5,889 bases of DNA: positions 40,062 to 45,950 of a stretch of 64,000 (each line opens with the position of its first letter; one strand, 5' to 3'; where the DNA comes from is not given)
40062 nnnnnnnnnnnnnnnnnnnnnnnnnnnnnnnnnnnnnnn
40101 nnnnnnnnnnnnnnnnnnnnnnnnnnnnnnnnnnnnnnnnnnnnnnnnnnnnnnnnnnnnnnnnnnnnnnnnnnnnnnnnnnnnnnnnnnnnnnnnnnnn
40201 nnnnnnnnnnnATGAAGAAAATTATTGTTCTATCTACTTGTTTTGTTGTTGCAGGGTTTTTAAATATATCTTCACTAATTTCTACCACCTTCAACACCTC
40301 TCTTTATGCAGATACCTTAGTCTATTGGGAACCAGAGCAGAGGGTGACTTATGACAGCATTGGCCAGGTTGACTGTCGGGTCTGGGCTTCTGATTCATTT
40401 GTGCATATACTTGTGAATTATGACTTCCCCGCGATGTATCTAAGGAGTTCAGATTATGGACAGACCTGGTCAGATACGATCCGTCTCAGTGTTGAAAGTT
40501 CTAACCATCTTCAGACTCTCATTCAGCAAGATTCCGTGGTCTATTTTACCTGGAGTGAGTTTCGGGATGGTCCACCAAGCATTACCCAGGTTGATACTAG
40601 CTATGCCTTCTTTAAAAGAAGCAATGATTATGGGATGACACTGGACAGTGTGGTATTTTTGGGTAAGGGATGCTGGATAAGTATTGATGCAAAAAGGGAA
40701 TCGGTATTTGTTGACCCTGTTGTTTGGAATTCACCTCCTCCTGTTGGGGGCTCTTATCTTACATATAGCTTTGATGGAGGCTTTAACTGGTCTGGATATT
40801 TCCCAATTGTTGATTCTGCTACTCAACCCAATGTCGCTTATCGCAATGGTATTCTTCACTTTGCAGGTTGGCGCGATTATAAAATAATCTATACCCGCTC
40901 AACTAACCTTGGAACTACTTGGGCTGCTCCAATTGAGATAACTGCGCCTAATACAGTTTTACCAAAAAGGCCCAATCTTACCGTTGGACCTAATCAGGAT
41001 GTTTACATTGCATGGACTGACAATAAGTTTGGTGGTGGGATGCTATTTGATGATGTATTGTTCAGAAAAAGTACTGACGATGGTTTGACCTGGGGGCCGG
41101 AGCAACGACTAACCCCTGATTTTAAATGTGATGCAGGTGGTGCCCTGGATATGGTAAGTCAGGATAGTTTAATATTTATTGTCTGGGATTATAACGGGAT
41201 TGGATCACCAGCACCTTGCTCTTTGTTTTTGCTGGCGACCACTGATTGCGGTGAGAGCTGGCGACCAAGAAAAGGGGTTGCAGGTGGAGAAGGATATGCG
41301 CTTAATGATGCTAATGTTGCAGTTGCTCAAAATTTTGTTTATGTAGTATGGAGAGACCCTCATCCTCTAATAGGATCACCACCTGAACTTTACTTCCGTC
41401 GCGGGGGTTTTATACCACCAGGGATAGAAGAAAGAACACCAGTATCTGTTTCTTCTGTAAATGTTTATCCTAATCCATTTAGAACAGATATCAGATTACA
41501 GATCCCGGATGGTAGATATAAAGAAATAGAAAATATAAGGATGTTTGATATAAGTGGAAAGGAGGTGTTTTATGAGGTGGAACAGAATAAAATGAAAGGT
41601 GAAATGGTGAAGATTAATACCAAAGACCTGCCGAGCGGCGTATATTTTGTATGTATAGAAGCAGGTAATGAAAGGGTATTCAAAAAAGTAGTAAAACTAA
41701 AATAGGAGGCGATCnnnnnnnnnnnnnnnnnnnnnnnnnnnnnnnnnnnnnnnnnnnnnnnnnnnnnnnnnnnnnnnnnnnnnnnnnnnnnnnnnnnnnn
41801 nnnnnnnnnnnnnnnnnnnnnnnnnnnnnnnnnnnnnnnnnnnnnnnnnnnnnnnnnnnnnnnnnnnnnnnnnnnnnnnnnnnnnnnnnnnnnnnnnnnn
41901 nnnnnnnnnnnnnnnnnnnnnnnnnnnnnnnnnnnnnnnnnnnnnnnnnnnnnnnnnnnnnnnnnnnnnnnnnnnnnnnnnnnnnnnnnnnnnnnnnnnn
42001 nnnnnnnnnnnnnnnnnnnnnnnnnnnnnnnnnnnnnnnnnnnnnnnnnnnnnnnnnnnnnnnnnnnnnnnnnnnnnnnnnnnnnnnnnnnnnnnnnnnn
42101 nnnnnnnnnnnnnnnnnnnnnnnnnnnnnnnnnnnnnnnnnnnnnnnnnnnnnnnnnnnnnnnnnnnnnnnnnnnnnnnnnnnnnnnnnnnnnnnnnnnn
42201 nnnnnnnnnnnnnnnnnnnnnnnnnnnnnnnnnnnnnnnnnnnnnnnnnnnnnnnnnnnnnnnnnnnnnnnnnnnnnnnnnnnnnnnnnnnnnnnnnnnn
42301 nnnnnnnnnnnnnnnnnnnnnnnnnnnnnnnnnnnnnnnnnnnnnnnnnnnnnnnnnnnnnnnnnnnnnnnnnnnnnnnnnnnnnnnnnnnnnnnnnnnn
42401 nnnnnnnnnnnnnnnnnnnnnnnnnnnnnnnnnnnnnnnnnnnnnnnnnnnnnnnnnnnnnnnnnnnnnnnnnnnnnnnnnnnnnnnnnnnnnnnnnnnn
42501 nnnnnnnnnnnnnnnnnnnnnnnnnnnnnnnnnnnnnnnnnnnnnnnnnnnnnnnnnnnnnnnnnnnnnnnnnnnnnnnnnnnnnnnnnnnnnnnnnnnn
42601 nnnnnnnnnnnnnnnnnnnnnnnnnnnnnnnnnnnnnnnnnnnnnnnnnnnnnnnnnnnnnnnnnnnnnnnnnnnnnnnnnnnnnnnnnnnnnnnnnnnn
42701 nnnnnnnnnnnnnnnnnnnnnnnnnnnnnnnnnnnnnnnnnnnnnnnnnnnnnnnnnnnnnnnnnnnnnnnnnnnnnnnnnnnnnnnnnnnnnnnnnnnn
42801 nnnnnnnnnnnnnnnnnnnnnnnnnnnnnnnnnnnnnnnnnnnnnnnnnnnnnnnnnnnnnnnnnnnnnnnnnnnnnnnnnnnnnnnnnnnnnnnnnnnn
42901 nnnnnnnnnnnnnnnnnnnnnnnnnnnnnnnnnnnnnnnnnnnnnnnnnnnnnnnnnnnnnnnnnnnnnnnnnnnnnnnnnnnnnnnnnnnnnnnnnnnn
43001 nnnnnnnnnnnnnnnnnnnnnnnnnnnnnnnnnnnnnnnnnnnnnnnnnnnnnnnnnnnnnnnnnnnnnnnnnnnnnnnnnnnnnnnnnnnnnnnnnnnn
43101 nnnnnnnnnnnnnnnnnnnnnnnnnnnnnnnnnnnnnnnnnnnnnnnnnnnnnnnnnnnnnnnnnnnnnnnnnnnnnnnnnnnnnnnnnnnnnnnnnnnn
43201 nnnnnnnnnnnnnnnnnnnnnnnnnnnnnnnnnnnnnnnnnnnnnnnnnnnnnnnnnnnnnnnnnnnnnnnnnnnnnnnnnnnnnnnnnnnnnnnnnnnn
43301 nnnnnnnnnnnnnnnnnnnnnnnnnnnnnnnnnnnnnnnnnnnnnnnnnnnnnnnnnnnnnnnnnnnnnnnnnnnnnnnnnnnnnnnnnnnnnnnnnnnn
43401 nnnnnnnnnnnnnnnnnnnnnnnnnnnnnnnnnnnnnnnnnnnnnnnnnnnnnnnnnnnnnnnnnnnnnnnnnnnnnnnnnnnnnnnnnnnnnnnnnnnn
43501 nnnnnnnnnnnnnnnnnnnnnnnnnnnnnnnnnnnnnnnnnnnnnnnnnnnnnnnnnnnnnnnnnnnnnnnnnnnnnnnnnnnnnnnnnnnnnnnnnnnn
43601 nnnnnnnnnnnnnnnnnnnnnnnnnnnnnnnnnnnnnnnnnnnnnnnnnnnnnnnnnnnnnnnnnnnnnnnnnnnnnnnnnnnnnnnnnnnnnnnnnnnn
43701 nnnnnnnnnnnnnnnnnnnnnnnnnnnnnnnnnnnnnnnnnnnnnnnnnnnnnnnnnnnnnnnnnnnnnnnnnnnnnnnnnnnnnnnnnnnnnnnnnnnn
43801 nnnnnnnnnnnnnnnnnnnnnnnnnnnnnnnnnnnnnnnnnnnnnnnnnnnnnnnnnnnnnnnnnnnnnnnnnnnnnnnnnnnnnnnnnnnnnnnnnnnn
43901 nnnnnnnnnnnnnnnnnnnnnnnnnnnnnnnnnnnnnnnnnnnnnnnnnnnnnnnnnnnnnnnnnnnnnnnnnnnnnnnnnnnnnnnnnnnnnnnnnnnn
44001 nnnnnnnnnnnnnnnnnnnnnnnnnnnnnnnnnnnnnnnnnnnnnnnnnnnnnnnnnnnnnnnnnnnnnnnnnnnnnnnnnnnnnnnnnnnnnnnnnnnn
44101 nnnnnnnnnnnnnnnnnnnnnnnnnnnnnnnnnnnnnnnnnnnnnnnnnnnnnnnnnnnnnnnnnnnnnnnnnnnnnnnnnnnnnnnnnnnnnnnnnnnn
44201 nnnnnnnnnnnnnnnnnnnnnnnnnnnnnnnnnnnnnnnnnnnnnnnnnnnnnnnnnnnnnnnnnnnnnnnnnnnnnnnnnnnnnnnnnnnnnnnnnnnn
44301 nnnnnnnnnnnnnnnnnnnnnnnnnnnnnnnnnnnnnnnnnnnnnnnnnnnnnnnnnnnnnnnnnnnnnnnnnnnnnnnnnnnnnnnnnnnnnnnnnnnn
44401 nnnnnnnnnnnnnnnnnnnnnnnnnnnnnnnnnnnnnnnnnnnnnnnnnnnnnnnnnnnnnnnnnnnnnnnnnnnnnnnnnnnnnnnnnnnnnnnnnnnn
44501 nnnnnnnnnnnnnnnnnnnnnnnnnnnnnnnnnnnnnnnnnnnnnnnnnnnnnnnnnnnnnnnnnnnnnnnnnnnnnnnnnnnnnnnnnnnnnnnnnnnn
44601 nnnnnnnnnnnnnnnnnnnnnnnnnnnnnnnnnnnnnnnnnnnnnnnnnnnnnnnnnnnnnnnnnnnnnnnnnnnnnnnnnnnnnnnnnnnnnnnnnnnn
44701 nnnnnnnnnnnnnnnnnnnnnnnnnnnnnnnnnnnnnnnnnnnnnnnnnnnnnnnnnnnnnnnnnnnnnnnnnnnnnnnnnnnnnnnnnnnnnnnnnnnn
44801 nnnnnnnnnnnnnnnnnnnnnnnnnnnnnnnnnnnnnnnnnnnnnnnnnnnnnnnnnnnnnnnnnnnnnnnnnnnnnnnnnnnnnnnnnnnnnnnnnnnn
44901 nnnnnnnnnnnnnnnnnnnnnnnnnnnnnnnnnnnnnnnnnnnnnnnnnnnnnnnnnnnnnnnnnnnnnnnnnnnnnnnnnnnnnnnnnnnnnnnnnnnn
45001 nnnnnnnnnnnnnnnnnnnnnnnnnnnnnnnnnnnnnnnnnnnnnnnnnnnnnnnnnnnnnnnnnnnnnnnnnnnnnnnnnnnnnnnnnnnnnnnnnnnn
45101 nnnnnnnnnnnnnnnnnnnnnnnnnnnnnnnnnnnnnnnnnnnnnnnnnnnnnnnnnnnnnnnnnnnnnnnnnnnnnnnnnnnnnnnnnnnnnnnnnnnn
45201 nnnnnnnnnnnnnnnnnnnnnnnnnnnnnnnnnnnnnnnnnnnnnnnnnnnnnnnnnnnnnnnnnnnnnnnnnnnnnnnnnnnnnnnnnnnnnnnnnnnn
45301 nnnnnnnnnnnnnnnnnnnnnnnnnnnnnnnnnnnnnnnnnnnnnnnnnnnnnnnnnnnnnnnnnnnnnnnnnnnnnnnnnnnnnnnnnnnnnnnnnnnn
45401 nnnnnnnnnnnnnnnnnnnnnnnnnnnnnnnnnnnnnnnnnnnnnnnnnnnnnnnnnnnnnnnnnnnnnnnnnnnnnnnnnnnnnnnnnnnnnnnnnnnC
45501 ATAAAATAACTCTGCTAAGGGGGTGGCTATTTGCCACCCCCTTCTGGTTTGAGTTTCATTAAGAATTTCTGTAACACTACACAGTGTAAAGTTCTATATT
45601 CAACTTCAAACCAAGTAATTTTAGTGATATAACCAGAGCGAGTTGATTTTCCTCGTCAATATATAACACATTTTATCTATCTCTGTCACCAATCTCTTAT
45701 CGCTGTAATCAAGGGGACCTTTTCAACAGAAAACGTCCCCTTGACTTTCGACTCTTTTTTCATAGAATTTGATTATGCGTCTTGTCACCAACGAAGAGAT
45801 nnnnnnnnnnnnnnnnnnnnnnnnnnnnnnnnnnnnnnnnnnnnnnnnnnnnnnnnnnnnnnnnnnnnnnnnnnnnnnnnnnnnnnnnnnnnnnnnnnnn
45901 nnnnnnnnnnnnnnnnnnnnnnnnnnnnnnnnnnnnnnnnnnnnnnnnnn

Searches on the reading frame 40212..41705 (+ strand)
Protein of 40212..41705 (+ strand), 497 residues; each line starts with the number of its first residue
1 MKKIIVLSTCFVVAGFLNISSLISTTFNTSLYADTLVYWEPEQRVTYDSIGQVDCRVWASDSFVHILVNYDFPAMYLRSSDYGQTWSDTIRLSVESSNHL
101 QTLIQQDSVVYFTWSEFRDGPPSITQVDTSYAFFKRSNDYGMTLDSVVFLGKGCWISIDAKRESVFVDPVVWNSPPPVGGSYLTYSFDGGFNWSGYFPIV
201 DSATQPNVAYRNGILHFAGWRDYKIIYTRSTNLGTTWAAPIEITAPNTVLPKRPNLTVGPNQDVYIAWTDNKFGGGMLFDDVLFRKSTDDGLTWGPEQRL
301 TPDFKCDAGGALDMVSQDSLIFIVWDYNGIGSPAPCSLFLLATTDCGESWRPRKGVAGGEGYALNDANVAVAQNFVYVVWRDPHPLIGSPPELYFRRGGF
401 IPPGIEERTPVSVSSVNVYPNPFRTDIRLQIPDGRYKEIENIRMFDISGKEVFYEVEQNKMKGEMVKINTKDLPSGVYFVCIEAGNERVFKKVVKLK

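Call 13: search_protein_families(library=pfam, proteins=[window:40212-41705:+])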
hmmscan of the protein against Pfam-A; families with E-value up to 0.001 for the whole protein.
window:40212-41705:+ (497 aa): 3 families
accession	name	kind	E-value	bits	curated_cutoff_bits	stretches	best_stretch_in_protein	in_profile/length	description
PF18962.6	Por_Secre_tail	-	4.9e-14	52.8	27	1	418-494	1-74/75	Secretion system C-terminal sorting domain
PF13088.12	BNR_2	-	3e-08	33.8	31.4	0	74-111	82-119/277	BNR repeat-like domain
PF24316.1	Tli3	-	0.00055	20.7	27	0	74-110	84-126/129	T6SS Tli3 immunity protein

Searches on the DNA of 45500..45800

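Call 63: search_rna_families(source=window, start=45500, end=45800, threshold=evalue, max_evalue=10)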
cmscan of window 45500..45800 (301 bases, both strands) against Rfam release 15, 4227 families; matches with E-value up to 10: 11.
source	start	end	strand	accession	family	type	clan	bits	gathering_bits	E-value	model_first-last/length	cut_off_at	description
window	45510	45569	-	RF02814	Sso133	Gene; sRNA;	-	25.5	44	0.0054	1-73/73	no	Sulfolobus sRNA133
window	45705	45747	-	RF04341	Plastid-psbJ-5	Cis-reg;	CL00152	24.5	53.1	0.016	1-59/59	no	Plastid-psbJ-5 3UTR RNA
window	45707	45748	+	RF04341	Plastid-psbJ-5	Cis-reg;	CL00152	21.9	53.1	0.076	1-59/59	no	Plastid-psbJ-5 3UTR RNA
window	45504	45594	-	RF04345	Plastid-rps12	Cis-reg;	-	19.5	78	3.1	1-97/97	no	Plastid-rps12 3UTR RNA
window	45516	45542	-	RF03904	MIR7991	Gene; miRNA;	-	18.2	58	0.3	1-47/47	no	MIR7991 microRNA precursor family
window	45504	45554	-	RF02907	patAB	Cis-reg; leader;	-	18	92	2.2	1-57/57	no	patAB leader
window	45745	45782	-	RF01359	CRISPR-DR46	Gene; CRISPR;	-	17.9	50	2.9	1-38/38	no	CRISPR RNA direct repeat element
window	45711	45744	+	RF03904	MIR7991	Gene; miRNA;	-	17.1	58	0.6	1-47/47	no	MIR7991 microRNA precursor family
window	45709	45744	+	RF03495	mir-968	Gene; miRNA;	-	14.4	88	8.3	22-59/79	no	mir-968 microRNA precursor family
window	45500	45542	+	RF00630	P26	Gene;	-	14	36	1.8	17-66/66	5'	Pseudomonas sRNA P26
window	45597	45666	-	RF00046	snoR30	Gene; snRNA; snoRNA; CD-box;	CL00073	12.6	60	7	1-96/96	no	Small nucleolar RNA R30/Z108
